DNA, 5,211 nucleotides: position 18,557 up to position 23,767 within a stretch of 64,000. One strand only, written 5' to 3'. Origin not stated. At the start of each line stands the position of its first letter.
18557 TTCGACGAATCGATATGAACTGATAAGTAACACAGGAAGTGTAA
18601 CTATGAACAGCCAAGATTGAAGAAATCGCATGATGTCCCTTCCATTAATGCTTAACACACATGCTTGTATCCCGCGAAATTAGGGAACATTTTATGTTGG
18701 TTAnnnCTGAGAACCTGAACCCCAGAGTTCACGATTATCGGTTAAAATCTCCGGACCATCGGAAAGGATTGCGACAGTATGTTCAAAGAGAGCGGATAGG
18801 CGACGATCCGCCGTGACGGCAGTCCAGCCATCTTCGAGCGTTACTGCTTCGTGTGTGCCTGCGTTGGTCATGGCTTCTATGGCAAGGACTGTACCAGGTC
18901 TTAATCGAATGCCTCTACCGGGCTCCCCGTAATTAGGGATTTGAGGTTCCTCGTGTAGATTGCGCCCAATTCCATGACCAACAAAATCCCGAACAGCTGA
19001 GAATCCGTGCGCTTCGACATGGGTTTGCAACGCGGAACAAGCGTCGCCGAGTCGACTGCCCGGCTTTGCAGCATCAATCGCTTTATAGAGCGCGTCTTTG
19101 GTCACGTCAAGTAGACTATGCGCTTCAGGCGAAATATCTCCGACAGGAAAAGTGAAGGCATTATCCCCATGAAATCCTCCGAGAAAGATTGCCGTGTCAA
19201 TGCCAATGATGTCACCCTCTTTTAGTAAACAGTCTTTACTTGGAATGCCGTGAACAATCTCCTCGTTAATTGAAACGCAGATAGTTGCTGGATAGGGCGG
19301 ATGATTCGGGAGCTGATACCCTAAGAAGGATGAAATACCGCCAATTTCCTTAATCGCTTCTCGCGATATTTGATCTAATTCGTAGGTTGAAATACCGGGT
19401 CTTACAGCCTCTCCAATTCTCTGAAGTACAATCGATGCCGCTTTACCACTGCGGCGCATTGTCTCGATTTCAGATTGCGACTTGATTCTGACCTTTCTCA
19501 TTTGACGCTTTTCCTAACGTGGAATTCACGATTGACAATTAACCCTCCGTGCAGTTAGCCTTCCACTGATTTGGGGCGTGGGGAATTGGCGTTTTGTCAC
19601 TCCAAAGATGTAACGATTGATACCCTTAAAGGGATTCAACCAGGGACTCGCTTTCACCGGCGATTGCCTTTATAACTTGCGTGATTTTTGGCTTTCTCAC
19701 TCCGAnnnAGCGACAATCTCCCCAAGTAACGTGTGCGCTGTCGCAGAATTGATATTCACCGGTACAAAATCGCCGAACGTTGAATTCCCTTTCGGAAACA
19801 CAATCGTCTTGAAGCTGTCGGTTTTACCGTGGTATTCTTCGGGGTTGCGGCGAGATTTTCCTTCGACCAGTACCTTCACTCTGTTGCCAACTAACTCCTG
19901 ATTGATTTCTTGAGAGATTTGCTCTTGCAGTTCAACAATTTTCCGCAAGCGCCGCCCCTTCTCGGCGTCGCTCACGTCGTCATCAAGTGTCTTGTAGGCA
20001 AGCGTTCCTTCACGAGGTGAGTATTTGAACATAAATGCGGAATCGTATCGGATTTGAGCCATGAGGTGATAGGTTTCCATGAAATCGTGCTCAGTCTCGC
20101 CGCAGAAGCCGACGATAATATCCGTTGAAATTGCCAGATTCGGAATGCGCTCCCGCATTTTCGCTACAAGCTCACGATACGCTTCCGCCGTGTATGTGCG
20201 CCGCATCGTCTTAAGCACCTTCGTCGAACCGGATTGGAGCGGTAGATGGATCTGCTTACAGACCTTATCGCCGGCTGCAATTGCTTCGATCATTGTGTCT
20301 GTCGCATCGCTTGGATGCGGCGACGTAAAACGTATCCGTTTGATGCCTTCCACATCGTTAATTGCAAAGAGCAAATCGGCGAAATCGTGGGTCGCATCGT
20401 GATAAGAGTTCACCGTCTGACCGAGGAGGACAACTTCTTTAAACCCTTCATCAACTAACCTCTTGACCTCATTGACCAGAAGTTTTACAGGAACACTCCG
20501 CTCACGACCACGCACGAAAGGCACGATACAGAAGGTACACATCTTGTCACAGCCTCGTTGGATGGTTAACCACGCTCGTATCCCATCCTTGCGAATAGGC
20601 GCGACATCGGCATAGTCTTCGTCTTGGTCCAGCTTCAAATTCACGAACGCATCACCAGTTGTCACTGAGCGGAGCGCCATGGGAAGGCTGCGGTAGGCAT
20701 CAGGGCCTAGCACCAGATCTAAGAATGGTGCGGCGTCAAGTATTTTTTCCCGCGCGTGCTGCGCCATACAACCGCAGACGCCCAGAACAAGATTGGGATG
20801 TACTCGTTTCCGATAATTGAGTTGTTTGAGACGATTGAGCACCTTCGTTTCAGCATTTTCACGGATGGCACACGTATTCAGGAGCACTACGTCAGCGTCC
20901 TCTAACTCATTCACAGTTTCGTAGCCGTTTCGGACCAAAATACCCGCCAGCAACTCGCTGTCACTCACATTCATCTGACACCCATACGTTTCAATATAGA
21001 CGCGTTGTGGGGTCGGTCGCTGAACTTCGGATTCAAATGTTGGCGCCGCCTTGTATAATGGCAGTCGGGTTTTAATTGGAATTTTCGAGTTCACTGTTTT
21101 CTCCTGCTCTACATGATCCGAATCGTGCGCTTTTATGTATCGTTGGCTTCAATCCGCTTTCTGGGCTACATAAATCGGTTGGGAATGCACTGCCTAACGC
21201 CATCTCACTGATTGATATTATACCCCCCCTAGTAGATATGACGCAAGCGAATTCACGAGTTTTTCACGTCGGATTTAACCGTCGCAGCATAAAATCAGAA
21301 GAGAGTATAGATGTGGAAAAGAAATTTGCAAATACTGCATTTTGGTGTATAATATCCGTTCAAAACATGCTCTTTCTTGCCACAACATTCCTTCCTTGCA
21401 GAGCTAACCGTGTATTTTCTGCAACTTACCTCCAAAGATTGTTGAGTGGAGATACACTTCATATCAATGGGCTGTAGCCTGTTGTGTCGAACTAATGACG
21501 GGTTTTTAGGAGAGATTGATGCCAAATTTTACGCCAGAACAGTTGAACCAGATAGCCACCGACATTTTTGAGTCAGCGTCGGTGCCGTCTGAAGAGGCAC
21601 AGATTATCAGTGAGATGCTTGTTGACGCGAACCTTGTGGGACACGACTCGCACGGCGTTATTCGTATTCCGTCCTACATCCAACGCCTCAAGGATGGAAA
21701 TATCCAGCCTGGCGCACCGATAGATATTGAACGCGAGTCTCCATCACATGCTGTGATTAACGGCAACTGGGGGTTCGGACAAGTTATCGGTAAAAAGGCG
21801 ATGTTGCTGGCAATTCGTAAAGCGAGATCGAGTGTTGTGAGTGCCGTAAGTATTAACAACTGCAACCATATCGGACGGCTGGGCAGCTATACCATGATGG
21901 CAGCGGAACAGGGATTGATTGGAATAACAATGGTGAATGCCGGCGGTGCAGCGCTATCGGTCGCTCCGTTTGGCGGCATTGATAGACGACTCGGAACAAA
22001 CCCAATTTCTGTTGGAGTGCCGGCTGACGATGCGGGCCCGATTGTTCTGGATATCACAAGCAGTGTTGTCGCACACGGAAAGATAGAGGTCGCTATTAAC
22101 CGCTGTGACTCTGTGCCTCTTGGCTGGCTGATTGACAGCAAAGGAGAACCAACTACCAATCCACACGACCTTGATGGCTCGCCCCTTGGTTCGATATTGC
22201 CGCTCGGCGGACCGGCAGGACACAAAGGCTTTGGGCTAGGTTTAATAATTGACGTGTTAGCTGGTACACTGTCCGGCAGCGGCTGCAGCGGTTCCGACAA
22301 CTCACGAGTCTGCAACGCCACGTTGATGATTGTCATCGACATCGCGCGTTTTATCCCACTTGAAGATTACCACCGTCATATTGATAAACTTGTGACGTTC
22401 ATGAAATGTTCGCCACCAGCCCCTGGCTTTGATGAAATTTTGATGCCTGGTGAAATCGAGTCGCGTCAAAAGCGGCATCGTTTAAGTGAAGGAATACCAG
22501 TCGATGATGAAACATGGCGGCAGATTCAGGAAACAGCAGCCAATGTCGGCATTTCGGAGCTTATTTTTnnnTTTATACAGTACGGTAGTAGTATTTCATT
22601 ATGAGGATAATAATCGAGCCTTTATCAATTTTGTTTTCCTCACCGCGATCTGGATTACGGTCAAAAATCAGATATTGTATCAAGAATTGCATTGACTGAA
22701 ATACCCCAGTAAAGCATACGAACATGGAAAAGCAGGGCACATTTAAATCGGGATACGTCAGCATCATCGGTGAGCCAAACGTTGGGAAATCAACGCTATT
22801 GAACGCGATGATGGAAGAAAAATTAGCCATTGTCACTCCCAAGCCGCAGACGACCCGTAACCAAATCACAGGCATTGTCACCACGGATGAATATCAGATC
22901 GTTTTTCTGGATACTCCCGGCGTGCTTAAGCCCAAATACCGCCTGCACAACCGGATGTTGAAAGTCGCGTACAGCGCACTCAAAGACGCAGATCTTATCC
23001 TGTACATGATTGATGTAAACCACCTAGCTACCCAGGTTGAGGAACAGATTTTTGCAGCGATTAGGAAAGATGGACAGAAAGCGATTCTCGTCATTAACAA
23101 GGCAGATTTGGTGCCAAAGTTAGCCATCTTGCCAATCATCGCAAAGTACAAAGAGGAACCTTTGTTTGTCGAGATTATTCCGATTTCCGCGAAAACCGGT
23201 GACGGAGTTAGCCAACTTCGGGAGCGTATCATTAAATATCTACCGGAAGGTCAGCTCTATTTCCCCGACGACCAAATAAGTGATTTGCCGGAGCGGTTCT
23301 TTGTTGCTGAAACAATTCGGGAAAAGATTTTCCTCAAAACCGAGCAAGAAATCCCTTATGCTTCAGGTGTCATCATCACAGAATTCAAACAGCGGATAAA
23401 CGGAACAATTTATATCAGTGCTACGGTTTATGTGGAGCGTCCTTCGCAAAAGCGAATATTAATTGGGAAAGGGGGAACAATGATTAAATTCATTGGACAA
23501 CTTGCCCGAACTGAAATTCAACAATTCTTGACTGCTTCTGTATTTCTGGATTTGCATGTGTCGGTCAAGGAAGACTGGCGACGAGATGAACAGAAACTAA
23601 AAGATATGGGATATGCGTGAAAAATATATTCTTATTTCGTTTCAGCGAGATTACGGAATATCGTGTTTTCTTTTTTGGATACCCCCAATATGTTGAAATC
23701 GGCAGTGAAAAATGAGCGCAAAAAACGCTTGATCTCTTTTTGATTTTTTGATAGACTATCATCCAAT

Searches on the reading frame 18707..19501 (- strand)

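Call 37: search_protein_families(library=pfam, proteins=[window:18707-19501:-], max_evalue=0.001)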
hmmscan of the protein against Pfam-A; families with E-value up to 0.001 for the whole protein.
window:18707-19501:- (265 aa): 1 family
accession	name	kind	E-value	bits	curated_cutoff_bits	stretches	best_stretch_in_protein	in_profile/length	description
PF00557.29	Peptidase_M24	-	2.3e-44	152.1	23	1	13-244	1-205/208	Metallopeptidase family M24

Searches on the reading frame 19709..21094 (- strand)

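Call 37: search_protein_families(library=pfam, proteins=[window:19709-21094:-], max_evalue=0.001)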
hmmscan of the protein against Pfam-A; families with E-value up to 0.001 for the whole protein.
window:19709-21094:- (462 aa): 3 families
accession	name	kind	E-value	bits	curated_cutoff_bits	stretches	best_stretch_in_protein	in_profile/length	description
PF00919.26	UPF0004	-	2.5e-32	111.2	27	1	31-130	1-98/98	Uncharacterized protein family UPF0004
PF04055.27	Radical_SAM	-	8.6e-29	101.3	29.5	1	177-344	2-165/166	Radical SAM superfamily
PF01938.26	TRAM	-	5.5e-10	39.4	21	1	400-461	2-61/61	TRAM domain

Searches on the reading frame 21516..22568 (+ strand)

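Call 46: search_protein_families(library=pfam, proteins=[window:21516-22568:+], max_evalue=0.0001)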
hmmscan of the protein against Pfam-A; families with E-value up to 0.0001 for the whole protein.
window:21516-22568:+ (351 aa): 1 family
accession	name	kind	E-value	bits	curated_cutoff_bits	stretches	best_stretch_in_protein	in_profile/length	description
PF02615.19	Ldh_2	-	9.2e-111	370.6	38.8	1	6-338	2-333/333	Malate/L-lactate dehydrogenase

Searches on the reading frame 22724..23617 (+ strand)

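Call 46: search_protein_families(library=pfam, proteins=[window:22724-23617:+], max_evalue=0.0001)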
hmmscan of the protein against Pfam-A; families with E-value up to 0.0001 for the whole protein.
window:22724-23617:+ (298 aa): 8 families
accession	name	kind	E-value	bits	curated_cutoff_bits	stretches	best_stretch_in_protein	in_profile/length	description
PF01926.29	MMR_HSR1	-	3.3e-28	98.5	21.9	1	12-126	2-113/113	50S ribosome-binding GTPase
PF07650.23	KH_2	-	7e-16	58.3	22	1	209-286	1-78/78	KH domain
PF02421.24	FeoB_N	-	4.1e-15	56.1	27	1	12-169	3-156/156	Ferrous iron transport protein B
PF00009.33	GTP_EFTU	-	2.6e-13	50.4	26.5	1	14-174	8-187/188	Elongation factor Tu GTP binding domain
PF00350.29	Dynamin_N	-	6.1e-13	49.6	27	1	52-126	96-167/168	Dynamin family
PF03193.22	RsgA_GTPase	-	2.7e-08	34.2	30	0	88-169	24-104/174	RsgA GTPase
PF00071.28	Ras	-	1.5e-05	25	21.6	1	14-171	4-158/162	Ras family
PF02492.25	cobW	-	3.1e-05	24.1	20.7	0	48-134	74-160/180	CobW/HypB/UreG, nucleotide-binding domain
